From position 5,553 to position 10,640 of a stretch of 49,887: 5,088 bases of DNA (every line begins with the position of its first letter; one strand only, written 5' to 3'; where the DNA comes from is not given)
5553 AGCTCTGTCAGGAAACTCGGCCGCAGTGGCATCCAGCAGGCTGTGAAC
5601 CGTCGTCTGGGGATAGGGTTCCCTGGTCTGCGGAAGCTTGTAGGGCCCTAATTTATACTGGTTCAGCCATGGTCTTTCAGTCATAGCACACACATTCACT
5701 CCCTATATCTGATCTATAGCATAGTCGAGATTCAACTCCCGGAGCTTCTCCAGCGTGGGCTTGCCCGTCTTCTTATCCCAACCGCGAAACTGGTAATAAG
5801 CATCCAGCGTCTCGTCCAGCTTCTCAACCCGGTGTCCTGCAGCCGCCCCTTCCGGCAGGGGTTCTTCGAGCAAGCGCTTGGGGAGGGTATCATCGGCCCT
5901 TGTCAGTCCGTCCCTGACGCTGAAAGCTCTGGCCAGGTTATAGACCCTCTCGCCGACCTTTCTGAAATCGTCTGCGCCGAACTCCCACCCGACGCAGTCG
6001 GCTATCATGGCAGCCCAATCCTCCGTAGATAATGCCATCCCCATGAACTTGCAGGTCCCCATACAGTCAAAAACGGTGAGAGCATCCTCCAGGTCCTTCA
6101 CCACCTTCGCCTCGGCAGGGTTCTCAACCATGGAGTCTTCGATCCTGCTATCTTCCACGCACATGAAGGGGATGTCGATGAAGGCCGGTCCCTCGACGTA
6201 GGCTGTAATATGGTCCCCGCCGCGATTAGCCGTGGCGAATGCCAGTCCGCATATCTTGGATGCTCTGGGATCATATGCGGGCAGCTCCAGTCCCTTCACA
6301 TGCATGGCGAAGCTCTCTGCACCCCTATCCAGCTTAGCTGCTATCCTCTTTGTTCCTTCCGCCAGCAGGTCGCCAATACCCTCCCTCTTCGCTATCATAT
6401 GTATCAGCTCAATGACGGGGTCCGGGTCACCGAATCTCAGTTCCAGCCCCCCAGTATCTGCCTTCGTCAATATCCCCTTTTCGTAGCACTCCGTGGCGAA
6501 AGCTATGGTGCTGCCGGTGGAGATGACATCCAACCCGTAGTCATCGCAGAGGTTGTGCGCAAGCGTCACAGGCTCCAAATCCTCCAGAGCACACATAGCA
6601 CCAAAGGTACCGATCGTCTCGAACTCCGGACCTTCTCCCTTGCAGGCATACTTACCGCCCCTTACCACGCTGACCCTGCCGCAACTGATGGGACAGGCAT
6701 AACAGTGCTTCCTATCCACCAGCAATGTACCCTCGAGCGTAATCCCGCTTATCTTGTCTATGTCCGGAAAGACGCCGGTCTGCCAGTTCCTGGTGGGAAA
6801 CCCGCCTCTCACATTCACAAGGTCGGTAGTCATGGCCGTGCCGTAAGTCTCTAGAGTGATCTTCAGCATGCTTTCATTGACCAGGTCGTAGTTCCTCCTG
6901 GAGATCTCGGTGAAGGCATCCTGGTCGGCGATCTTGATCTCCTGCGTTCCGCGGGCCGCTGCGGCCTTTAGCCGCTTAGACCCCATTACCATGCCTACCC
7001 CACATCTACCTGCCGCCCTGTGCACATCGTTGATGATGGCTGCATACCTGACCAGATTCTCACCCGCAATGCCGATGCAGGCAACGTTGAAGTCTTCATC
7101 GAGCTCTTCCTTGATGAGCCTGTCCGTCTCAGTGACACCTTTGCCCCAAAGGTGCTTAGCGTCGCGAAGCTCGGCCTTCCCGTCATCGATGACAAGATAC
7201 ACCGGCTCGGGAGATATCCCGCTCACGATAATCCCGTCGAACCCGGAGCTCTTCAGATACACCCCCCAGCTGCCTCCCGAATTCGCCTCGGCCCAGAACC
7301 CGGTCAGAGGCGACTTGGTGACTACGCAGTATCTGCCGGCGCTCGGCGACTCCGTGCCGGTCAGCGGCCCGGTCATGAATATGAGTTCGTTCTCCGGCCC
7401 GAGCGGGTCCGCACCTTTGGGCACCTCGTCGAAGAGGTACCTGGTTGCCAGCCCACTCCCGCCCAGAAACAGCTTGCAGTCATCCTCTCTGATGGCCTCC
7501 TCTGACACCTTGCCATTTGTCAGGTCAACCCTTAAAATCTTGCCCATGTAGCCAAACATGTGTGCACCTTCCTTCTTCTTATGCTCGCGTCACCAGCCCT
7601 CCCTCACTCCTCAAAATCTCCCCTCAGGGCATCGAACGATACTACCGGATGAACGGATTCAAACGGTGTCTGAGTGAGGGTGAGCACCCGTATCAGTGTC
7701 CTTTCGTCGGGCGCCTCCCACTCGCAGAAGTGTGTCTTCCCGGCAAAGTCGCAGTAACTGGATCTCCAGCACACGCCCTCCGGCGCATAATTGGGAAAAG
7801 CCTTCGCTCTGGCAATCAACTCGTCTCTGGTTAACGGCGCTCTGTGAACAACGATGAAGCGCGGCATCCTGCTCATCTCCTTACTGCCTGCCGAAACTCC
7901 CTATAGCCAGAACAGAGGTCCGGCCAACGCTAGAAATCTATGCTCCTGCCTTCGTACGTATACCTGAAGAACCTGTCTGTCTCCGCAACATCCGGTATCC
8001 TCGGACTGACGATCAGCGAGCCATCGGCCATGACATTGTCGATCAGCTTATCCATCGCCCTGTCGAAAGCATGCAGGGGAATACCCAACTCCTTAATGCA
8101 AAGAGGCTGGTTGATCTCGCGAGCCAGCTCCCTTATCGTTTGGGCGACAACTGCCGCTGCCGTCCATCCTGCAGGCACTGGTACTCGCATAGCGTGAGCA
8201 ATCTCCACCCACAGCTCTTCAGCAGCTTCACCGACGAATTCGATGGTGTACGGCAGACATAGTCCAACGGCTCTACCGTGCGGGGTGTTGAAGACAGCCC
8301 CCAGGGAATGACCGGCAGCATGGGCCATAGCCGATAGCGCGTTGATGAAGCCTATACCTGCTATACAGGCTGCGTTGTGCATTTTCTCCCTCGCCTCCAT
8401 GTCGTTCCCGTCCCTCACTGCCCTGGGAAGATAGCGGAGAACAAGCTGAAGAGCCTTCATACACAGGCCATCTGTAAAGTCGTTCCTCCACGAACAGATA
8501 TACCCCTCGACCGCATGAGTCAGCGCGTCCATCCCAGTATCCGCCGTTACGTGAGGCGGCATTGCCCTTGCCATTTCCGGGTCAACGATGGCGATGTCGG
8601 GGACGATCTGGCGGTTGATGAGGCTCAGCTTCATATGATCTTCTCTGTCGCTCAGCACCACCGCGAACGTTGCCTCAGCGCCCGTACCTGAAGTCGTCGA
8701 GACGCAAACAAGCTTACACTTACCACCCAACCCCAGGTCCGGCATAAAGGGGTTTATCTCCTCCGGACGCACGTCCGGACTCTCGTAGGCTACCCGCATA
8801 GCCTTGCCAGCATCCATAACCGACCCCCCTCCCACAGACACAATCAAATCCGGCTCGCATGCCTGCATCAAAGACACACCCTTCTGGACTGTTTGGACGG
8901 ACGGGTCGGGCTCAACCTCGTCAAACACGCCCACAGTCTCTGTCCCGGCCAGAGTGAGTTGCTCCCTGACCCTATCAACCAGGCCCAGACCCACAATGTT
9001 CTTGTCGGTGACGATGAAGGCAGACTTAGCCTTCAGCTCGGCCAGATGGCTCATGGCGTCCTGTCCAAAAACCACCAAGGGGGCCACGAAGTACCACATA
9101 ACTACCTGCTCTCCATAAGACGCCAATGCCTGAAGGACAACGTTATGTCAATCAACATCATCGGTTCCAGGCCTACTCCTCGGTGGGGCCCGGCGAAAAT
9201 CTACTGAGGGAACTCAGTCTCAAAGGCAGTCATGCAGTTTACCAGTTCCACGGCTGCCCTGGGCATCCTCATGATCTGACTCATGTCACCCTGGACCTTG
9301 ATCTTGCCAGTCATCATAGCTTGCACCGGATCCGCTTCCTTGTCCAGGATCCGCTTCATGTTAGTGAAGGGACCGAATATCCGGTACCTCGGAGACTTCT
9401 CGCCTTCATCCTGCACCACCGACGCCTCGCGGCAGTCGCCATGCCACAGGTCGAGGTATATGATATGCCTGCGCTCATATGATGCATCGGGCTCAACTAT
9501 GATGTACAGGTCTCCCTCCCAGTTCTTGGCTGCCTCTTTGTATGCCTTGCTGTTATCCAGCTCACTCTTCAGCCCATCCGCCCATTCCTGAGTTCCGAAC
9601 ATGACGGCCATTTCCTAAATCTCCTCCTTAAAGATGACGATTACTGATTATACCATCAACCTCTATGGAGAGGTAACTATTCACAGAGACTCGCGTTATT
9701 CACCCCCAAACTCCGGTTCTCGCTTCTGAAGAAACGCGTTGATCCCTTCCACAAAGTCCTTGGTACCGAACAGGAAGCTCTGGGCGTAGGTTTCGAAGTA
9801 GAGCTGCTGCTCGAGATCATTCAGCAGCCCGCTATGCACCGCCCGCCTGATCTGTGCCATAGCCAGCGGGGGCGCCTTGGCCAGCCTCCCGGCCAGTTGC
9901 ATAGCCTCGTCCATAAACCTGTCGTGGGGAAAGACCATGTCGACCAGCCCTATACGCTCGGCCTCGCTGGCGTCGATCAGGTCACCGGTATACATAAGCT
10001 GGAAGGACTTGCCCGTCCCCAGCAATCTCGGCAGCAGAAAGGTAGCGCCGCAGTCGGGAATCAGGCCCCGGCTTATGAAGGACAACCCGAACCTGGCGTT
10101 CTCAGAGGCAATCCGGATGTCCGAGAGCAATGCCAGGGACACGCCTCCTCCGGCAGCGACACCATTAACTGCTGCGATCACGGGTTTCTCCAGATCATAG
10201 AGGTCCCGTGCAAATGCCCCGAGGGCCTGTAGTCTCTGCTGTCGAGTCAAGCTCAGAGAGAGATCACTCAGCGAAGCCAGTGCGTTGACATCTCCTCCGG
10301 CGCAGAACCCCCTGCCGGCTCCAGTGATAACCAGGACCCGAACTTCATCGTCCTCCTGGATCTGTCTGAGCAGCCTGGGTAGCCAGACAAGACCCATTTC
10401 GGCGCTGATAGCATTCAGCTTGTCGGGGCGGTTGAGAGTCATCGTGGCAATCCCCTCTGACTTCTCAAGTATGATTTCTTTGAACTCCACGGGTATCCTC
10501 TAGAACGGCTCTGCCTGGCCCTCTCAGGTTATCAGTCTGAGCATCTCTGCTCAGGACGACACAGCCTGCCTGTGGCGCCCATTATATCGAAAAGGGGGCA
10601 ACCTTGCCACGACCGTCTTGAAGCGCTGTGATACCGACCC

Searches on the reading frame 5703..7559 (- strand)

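Call 20: search_protein_families(library=pfam, proteins=[window:5703-7559:-], max_evalue=0.001)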
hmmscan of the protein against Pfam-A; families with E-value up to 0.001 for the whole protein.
window:5703-7559:- (618 aa): 2 families
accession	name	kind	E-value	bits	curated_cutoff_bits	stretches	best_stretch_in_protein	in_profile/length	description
PF01314.23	AFOR_C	-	7.3e-138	460.3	27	1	219-611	2-385/385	Aldehyde ferredoxin oxidoreductase, domains 2 & 3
PF02730.20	AFOR_N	-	1.4e-80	270.2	29.8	1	6-205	1-199/199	Aldehyde ferredoxin oxidoreductase, N-terminal domain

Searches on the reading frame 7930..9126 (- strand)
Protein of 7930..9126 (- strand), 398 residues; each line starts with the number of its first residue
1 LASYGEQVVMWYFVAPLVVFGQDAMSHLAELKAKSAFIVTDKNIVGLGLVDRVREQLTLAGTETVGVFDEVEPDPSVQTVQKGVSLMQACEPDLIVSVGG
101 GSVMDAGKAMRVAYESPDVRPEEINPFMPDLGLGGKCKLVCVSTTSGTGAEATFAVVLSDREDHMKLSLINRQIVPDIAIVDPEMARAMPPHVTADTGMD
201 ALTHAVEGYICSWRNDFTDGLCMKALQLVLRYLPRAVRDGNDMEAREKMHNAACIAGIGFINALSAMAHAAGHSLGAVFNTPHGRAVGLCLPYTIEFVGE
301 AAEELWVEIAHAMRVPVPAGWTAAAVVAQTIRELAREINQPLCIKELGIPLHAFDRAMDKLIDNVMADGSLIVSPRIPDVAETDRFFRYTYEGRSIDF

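Call 20: search_protein_families(library=pfam, proteins=[window:7930-9126:-], max_evalue=0.001)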
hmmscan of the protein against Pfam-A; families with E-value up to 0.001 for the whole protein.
window:7930-9126:- (398 aa): 3 families
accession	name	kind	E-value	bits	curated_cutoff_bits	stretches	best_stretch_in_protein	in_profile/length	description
PF25137.1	ADH_Fe_C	-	4.3e-43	147.7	27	1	194-370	1-173/194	Fe-containing alcohol dehydrogenase family, C-terminal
PF00465.25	Fe-ADH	-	3.1e-42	144.5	31.3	1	18-183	4-168/168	Iron-containing alcohol dehydrogenase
PF13685.12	Fe-ADH_2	-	1.6e-09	38.4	28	1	27-110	13-93/149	Iron-containing alcohol dehydrogenase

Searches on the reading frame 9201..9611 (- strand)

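Call 20: search_protein_families(library=pfam, proteins=[window:9201-9611:-], max_evalue=0.001)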
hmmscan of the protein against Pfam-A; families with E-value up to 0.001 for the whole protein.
window:9201-9611:- (136 aa): 1 family
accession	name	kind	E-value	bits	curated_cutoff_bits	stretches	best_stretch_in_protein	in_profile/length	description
PF02036.22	SCP2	-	8.5e-11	42.5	21.3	1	20-116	8-96/101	SCP-2 sterol transfer family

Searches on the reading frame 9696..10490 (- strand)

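Call 20: search_protein_families(library=pfam, proteins=[window:9696-10490:-], max_evalue=0.001)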
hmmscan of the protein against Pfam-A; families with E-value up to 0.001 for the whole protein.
window:9696-10490:- (264 aa): 2 families
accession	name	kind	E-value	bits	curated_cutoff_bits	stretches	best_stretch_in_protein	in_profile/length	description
PF00378.25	ECH_1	-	8.2e-62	209.2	27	1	9-263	1-250/251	Enoyl-CoA hydratase/isomerase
PF16113.10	ECH_2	-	1.4e-40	140.3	27.2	1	15-194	2-179/335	Enoyl-CoA hydratase/isomerase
